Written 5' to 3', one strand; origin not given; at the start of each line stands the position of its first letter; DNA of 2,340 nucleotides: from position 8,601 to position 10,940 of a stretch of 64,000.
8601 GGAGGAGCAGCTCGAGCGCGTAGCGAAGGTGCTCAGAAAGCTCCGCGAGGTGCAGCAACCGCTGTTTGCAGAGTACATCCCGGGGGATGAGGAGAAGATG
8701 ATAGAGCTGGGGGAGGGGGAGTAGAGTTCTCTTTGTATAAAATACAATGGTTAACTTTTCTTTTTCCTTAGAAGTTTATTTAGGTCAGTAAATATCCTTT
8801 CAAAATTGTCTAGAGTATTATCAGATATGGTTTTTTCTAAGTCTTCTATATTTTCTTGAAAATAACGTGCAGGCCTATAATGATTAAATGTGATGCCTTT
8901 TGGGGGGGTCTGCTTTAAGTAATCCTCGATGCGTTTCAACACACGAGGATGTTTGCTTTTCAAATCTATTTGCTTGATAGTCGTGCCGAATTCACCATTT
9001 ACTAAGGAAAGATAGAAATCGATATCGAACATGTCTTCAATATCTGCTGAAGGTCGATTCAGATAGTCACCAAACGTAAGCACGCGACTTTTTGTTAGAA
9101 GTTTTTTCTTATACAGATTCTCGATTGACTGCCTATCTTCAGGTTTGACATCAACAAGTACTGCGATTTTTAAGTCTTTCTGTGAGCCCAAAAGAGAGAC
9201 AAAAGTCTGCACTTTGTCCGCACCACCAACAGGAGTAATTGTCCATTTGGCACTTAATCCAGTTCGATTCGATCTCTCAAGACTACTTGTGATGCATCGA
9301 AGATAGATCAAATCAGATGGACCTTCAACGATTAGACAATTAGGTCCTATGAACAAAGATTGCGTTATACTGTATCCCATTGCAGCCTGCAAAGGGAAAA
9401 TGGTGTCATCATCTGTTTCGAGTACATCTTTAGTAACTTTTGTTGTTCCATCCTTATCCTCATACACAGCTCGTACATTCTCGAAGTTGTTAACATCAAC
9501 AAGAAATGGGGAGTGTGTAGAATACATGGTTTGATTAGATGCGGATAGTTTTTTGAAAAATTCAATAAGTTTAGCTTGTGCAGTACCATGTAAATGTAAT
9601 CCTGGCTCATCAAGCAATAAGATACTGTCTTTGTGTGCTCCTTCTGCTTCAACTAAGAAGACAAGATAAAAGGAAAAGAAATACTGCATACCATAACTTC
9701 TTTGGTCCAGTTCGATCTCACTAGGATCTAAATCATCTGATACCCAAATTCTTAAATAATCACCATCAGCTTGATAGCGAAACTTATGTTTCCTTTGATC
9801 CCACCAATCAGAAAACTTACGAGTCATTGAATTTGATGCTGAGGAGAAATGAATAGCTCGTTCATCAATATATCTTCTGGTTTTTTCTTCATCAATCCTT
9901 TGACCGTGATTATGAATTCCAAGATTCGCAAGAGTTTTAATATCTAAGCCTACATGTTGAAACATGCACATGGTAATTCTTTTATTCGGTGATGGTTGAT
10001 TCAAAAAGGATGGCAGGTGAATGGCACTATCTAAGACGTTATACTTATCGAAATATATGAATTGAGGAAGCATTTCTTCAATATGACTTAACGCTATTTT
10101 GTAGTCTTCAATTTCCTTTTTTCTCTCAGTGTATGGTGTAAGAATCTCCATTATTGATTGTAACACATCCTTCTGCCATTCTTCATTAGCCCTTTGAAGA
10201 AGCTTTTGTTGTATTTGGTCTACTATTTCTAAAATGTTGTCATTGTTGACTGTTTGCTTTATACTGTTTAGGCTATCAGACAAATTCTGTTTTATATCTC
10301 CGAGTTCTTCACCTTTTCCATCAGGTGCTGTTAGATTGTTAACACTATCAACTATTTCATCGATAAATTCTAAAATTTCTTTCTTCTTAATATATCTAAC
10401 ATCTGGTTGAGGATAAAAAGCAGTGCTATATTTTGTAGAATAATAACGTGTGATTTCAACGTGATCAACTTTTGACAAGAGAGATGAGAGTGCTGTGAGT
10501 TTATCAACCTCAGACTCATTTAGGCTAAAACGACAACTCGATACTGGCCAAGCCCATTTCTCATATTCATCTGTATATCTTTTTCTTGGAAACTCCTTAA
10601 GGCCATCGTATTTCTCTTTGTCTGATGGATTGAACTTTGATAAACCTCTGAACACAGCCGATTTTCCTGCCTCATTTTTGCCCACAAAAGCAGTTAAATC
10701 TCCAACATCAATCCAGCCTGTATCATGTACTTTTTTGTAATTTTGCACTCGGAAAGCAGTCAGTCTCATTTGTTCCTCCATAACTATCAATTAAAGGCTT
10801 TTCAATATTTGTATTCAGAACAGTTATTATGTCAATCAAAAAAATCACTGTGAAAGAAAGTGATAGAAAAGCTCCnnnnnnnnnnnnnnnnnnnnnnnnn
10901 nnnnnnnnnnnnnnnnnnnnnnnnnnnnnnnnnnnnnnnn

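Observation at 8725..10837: Minimal single-gene AT-rich island encoding a fused ABC-ATPase and Toprim-like nuclease (OLD / one-chain PARIS-like)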

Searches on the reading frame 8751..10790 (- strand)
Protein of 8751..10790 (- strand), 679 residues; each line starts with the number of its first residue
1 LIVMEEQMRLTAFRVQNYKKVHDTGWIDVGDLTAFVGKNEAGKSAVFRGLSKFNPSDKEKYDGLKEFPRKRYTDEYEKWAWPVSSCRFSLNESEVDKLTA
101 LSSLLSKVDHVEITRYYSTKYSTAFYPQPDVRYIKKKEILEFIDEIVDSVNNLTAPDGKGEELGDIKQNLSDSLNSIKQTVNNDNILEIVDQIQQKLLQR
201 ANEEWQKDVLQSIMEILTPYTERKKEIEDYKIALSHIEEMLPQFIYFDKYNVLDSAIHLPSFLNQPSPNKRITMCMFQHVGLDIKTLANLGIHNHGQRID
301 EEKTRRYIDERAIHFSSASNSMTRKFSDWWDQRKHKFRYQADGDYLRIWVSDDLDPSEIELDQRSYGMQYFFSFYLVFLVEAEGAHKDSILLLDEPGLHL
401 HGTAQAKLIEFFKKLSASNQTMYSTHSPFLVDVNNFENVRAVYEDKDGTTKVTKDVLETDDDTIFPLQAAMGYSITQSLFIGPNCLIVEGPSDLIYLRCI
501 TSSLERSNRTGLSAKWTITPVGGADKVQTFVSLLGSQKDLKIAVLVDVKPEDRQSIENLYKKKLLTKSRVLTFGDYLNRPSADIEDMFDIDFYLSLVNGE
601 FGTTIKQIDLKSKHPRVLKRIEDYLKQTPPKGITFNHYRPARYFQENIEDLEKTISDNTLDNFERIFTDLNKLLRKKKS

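Call 3: search_protein_families(library=pfam, proteins=[window:8751-10790:-], max_evalue=1)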
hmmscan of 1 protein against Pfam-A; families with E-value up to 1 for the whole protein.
window:8751-10790:- (679 aa): 12 families
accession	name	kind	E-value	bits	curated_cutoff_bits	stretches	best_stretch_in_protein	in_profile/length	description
PF13175.12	AAA_15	-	8.9e-25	88.5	32.1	1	8-431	1-374/374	AAA ATPase domain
PF13304.12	AAA_21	-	1.1e-15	58.9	27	1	362-432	236-304/304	AAA domain, putative AbiEii toxin, Type IV TA system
PF13476.12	AAA_23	-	0.00024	22.3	27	1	15-50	4-39/201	AAA domain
PF20469.4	OLD-like_TOPRIM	-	0.00055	20.9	23.2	1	485-547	6-65/67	Overcoming lysogenization defect protein-like, TOPRIM domain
PF10256.14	Erf4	-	0.00091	19.6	29.3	1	112-242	3-90/116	Golgin subfamily A member 7/ERF4 family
PF11398.14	DUF2813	-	0.004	17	21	0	388-457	284-353/372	Protein of unknown function (DUF2813)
PF13514.12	AAA_27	-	0.021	14.8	22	1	8-52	1-48/206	AAA domain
PF02463.25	SMC_N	-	0.041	13.8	40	0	351-449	124-218/220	RecF/RecN/SMC N terminal domain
PF02089.21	Palm_thioest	-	0.059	13.5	26.8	0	412-471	149-208/254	Palmitoyl protein thioesterase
PF25826.1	DUF7952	-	0.078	13.6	33.4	1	191-235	72-116/131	Domain of unknown function (DUF7952)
PF17107.11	SesA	-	0.14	12.7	26.3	1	139-237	4-102/122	N-terminal domain on NACHT_NTPase and P-loop NTPases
PF02108.21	FliH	-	0.15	12.5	24.1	1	161-224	5-69/128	Flagellar assembly protein FliH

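Call 4: search_protein_families(library=padloc, proteins=[window:8751-10790:-], max_evalue=0.1)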
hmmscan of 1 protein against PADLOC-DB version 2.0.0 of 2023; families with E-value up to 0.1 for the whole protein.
window:8751-10790:- (679 aa): 109 families (the best 25 are shown)
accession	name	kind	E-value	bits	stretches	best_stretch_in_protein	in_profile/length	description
PDLC02979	AriA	-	5.9e-25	86.8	1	8-431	1-373/373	-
PDLC02358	Old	-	1.4e-23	81.6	2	385-548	282-447/578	Old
PDLC00075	GajA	-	5.7e-19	66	2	360-552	245-424/536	AAA ATPase domain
PDLC02981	AriAB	-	2.6e-16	57.5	1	376-541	319-485/694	-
PDLC03878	NsnB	-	3.3e-16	58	1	10-432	2-282/345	-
PDLC02980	AriA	-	2.3e-15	55.4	1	359-432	203-304/304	-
PDLC04182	HEC-01A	-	1.3e-14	52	2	375-454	296-374/406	-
PDLC00067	GajA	-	1.9e-14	51.1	1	382-565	299-476/604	AAA ATPase domain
PDLC00289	PtuA1|PtuA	-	4.9e-14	50.2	1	386-454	247-315/404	AAA ATPase domain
PDLC04175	HEC-01A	-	3.2e-13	47.5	2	371-453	256-333/363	-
PDLC00071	GajA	-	3.6e-13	47.2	1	8-587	1-473/588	AAA ATPase domain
PDLC00062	GajA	-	1.1e-12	45.2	2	370-451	285-364/639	AAA ATPase domain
PDLC04178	HEC-01A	-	2.7e-12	44.4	2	377-453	277-354/399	-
PDLC04164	AriA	-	1.3e-11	42.5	1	356-430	164-235/253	-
PDLC00096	GajA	-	2.6e-11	40.9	2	371-536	273-436/630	AAA ATPase domain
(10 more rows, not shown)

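Call 5: search_protein_families(library=ncbifam, proteins=[window:8751-10790:-], max_evalue=1)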
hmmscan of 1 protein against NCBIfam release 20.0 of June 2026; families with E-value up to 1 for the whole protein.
window:8751-10790:- (679 aa): 21 families
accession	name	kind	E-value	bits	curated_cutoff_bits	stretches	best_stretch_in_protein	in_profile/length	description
NF041760.1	PtuA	equivalog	2.3e-08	33.4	500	2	390-459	379-448/524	retron Ec78 anti-phage system effector ATPase PtuA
NF010068.0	PRK13548.1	equivalog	0.00047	19.3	261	1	28-58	29-59/261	heme ABC transporter ATP-binding protein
NF047739.1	antiphage_MADS3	equivalog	0.00048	19.4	420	1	387-453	336-401/427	methylation-associated defense system AAA family ATPase MAD3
TIGR03873.1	F420-0_ABC_ATP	hypoth_equivalog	0.00075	18.8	372.4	1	386-422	154-190/256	putative F420-0 ABC transporter ATP-binding protein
TIGR03771.1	anch_rpt_ABC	equivalog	0.00093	19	268.8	1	383-426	127-171/223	anchored repeat-type ABC transporter ATP-binding subunit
NF040873.1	AztA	equivalog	0.0011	18.6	220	1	386-426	136-177/191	zinc ABC transporter ATP-binding protein AztA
NF011630.0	PRK15056.1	equivalog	0.0019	17.4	393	1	377-427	151-201/274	manganese/iron ABC transporter ATP-binding protein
TIGR03608.1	L_ocin_972_ABC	subfamily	0.0038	16.7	254.85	1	389-431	154-197/206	putative bacteriocin export ABC transporter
TIGR02857.1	CydD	equivalog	0.0069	15.4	435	1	386-429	475-518/529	thiol reductant ABC exporter subunit CydD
TIGR01166.1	cbiO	subfamily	0.0073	15.8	211.8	0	387-426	145-185/190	cobalt ABC transporter, ATP-binding protein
TIGR03864.1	PQQ_ABC_ATP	hypoth_equivalog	0.0098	15.4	302.25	0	385-426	148-191/236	ABC transporter, ATP-binding subunit, PQQ-dependent alcohol dehydrogenase system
TIGR00972.1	3a0107s01c2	equivalog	0.012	15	343.2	0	29-56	26-53/248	phosphate ABC transporter ATP-binding protein PstB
NF008409.0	PRK11231.1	equivalog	0.013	14.9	375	0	386-422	155-191/255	Fe(3+) dicitrate ABC transporter ATP-binding protein FecE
NF007606.0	PRK10253.1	equivalog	0.016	14.6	497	0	27-53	30-56/266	iron-enterobactin ABC transporter ATP-binding protein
NF008186.0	PRK10938.1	equivalog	0.016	13.6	459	1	7-52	5-51/490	molybdate ABC transporter ATP-binding protein ModF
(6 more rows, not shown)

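Call 6: search_solved_structures(query=window:8751-10790:-, max_evalue=1, show_alignments=3)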
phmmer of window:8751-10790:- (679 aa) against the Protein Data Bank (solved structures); distinct sequences matched with E-value up to 1: 5.
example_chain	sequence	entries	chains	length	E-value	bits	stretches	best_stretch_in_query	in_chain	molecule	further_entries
6p74_A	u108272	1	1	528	1.1e-09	40.5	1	385-505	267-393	Putative ATP-dependent endonuclease of the OLD family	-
5f3w_B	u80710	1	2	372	0.0037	19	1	363-435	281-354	DNA double-strand break repair Rad50 ATPase,DNA double-strand break repair Rad50 ATPase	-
3aux_A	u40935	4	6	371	0.0041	18.9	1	363-435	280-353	DNA double-strand break repair rad50 ATPase | DNA double-strand break repair Rad50 ATPase,DNA double-strand break repair Rad50 ATPase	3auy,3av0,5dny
8ee4_A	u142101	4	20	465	0.025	16.3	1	388-457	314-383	PtuA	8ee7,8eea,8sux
22bu_B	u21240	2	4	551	0.17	13.5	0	389-444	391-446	AAA family ATPase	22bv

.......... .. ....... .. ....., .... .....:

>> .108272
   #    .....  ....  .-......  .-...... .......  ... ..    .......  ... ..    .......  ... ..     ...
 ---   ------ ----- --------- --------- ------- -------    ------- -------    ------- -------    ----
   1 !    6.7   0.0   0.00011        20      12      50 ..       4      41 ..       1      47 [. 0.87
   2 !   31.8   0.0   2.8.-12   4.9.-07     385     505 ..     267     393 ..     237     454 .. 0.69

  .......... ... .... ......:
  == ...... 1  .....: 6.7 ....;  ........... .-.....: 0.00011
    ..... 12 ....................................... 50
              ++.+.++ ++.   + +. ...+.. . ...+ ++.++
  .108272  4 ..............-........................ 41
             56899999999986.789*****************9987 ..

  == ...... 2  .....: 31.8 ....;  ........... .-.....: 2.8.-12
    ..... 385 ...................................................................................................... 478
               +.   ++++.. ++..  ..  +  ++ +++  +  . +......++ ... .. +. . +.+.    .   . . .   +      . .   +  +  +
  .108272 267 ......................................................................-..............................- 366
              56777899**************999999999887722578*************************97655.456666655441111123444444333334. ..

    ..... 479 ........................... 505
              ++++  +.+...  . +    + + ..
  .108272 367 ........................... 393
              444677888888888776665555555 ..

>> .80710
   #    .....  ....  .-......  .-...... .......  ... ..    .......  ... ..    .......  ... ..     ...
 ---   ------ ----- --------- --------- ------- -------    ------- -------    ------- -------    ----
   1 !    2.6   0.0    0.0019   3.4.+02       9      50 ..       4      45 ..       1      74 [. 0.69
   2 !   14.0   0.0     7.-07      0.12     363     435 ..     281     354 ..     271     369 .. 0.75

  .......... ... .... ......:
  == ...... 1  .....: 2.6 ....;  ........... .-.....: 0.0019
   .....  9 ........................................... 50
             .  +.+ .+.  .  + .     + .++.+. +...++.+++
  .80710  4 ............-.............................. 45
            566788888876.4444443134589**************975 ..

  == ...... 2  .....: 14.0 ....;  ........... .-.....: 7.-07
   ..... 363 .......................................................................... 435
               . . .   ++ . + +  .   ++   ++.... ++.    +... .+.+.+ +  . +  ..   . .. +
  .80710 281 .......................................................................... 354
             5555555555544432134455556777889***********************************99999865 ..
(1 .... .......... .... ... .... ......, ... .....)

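Call 7: find_homologous_proteins(query=window:8751-10790:-)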
Query window:8751-10790:- (679 aa): 5664 proteins with E <= 0.001 among 8000 candidates; the best 120 are listed.
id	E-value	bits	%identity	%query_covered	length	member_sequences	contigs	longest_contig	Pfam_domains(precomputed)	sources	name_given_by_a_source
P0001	0.0e+0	1528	100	99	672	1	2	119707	PF13175.13,PF13304.13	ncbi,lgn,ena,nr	ncbi:MAG: AAA family ATPase [Candidatus Cloacimonetes bacterium]|nr:AAA family ATPase [Candidatus Cl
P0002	0.0e+0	1044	68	98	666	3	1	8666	PF13175.13,PF13304.13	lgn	-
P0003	3.2e-297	1006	64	98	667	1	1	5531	PF20469.5,PF13175.13,PF13304.13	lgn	-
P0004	2.2e-289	980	65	98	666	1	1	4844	PF13175.13,PF13304.13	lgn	-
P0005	2.5e-201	689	48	98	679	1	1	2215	PF20469.5,PF13175.13,PF13304.13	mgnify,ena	mgnify:CR=1 FL=1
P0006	2.5e-198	679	48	98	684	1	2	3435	PF13175.13,PF13304.13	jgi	-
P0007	5.4e-198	678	47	99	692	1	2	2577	PF13175.13,PF13304.13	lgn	-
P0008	1.2e-197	677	48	98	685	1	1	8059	PF13175.13,PF13304.13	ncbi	-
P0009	1.6e-197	676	49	98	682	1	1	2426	PF13175.13,PF13304.13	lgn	-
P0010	2.2e-196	672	47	99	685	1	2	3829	PF13175.13,PF13304.13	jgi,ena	-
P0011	4.8e-196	671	48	98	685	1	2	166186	PF13175.13,PF13304.13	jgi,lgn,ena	-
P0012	4.9e-196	671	48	99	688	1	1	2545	PF13175.13,PF13304.13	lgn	-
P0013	9.2e-196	670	47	99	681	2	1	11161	PF13175.13,PF13304.13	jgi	jgi:energy-coupling factor transporter ATP-binding protein EcfA2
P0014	9.4e-196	670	47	98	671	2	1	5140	PF20469.5,PF13175.13,PF13304.13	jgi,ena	-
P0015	1.3e-195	670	48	99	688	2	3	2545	PF13175.13,PF13304.13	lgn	-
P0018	3.3e-194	665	48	98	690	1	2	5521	PF13175.13,PF13304.13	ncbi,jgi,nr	ncbi:MAG: AAA family ATPase [Deltaproteobacteria bacterium]|nr:AAA family ATPase [Deltaproteobacteri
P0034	5.0e-191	655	46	98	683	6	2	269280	PF13175.13,PF13304.13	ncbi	-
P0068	3.2e-187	642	46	99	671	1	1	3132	PF20469.5,PF13175.13,PF13304.13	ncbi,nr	ncbi:MAG: AAA family ATPase [Porphyromonadaceae bacterium]|nr:AAA family ATPase [Porphyromonadaceae 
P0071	1.1e-186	640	47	98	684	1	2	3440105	PF13175.13,PF13304.13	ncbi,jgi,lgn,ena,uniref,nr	ncbi:AAA family ATPase [Rhodothermus marinus]|uniref:AAA family ATPase n=1 Tax=Rhodothermus marinus 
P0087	2.3e-184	633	46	99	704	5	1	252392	PF20469.5,PF13175.13,PF13304.13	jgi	jgi:energy-coupling factor transporter ATP-binding protein EcfA2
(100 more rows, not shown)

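Call 16: search_solved_structures(query=A1, max_evalue=1, show_alignments=0)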
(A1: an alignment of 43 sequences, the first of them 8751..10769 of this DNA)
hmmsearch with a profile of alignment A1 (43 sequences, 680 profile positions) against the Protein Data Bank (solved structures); distinct sequences matched with E-value up to 1: 33.
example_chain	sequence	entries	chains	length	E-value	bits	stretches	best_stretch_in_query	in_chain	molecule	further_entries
6p74_A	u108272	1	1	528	1.6e-14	56.5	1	393-550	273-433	Putative ATP-dependent endonuclease of the OLD family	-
9n69_A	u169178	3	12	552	7.2e-08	34.5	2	392-450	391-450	AAA family ATPase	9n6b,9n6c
9u9y_A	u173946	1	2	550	1.2e-05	27.2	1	390-443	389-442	AAA family ATPase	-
9e8z_C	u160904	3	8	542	3e-05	25.8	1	391-432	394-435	Retron Ec83 probable ATPase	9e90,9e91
8ee4_A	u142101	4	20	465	3.8e-05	25.5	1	388-453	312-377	PtuA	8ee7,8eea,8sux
9nnk_C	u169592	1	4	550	4.5e-05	25.3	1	358-443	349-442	Retreon I-A effector PtuA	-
9kjx_B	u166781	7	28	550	5e-05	25.1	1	390-443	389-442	AAA family ATPase | Retron I-A effector PtuA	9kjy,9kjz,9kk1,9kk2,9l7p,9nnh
9nnb_C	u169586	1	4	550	0.00022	23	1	390-443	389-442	Retron I-A effector PtuA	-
9vkz_A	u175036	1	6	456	0.00034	22.4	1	390-445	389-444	Retron Ec78 probable ATPase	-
22bu_B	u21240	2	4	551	0.00034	22.3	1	391-443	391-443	AAA family ATPase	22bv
9vh1_D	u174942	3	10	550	0.00053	21.7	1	390-450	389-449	Retron Ec78 probable ATPase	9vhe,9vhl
8ux9_B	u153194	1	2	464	0.0017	20.1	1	381-432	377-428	AriA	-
8v45_A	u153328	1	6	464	0.0017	20.1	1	381-432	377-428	AriA antitoxin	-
9o4a_A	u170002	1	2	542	0.0034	19.1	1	392-432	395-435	Retron Ec83 probable ATPase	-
22et_E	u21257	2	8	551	0.0057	18.3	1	391-443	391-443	PtuA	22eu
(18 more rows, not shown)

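Call 17: find_encoding_contigs(protein=P0002, flank=5000, max_places=3)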
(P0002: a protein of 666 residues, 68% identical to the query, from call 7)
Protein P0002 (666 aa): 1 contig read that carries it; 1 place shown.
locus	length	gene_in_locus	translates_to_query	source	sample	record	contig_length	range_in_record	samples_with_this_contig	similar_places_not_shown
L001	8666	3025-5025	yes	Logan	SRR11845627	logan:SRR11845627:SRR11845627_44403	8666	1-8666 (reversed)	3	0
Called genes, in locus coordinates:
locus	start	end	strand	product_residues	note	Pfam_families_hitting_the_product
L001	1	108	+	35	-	?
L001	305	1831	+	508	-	PF01555:N6_N4_Mtase, PF02086:MethyltransfD12 (weak)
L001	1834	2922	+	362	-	-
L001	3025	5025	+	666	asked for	PF13175:AAA_15, PF13304:AAA_21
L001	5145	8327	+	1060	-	PF00041:fn3 (faint), PF13385:Laminin_G_3, PF00059:Lectin_C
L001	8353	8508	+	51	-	-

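Call 18: find_encoding_contigs(protein=P0071, flank=6000, max_places=2)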
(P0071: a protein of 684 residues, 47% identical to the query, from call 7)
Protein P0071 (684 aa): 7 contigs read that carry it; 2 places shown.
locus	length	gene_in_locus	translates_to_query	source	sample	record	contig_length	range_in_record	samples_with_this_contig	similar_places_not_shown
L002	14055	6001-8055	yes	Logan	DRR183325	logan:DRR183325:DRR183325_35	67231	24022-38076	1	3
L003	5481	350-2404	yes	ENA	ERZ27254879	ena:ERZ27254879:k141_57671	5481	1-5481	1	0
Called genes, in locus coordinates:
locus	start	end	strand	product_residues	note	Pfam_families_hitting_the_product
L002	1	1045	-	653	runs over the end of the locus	PF02784:Orn_Arg_deC_N, PF17810:Arg_decarb_HB, PF17944:Arg_decarbox_C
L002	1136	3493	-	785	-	PF03104:DNA_pol_B_exo1, PF13482:RNase_H_2 (weak), PF00136:DNA_pol_B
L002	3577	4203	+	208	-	PF00005:ABC_tran, PF02463:SMC_N (faint), PF13191:AAA_16, PF13555:AAA_29 (faint), PF13304:AAA_21 (faint)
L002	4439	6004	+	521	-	PF12161:HsdM_N, PF02384:N6_Mtase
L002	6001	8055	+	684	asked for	PF13175:AAA_15, PF13304:AAA_21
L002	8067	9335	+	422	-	PF01420:Methylase_S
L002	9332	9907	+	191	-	PF28043:KwaA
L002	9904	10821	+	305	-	PF16162:KwaB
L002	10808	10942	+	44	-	-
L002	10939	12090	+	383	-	PF06114:Peptidase_M78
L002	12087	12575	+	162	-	PF14367:DUF4411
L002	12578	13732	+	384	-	PF14355:Abi_C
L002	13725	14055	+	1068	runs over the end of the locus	PF04313:HSDR_N, PF04851:ResIII, PF18766:SWI2_SNF2, PF00270:DEAD (weak), PF22679:T1R_D3-like, PF11867:T1RH-like_C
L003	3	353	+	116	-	?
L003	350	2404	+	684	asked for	PF13175:AAA_15, PF13304:AAA_21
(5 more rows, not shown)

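Call 19: find_encoding_contigs(protein=P0034, flank=6000, max_places=2)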
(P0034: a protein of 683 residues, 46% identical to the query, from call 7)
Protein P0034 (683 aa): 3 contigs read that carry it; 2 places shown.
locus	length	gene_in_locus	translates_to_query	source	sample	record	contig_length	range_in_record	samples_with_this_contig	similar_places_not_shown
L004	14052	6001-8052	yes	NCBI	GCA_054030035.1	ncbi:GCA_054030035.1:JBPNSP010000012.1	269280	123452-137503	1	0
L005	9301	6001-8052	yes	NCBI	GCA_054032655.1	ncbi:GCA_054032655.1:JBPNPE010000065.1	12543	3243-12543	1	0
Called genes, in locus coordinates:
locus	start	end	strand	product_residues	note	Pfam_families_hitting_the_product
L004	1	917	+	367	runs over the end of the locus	-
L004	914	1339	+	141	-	-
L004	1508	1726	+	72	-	-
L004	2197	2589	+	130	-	PF16267:DUF4920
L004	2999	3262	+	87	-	-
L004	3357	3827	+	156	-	PF19502:DUF6036 (weak), PF09970:DUF2204 (weak)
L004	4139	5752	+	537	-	PF12161:HsdM_N, PF02384:N6_Mtase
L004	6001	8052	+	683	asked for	PF13175:AAA_15, PF13304:AAA_21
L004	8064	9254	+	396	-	PF01420:Methylase_S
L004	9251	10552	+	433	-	-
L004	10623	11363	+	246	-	PF09509:Hypoth_Ymh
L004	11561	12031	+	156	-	-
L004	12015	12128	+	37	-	-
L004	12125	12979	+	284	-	PF14267:DUF4357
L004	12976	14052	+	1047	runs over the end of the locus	PF04313:HSDR_N, PF04851:ResIII, PF18766:SWI2_SNF2, PF22679:T1R_D3-like, PF11867:T1RH-like_C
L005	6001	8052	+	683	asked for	PF13175:AAA_15, PF13304:AAA_21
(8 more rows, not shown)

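Call 21: find_encoding_contigs(protein=P0003, flank=5000, max_places=3)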
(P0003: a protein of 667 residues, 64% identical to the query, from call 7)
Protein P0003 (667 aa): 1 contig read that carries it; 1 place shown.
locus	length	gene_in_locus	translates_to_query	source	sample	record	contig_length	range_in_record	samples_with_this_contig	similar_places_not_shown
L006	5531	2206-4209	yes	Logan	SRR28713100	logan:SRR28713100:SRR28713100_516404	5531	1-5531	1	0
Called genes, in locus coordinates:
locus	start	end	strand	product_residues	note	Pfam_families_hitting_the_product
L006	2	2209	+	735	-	?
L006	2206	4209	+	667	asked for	PF13175:AAA_15, PF13304:AAA_21, PF20469:OLD-like_TOPRIM (faint)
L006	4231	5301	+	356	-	-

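Call 22: find_encoding_contigs(protein=P0004, flank=5000, max_places=3)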
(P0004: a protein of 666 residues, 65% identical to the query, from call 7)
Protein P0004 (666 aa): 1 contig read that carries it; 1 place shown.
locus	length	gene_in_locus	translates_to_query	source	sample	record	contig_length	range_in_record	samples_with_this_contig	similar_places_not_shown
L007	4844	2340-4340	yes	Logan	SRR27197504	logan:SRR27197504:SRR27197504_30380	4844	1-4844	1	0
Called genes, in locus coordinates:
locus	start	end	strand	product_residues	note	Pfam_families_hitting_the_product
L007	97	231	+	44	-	-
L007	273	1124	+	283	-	PF01555:N6_N4_Mtase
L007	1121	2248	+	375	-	-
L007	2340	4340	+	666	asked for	PF13175:AAA_15, PF13304:AAA_21, PF13175:AAA_15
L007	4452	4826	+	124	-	-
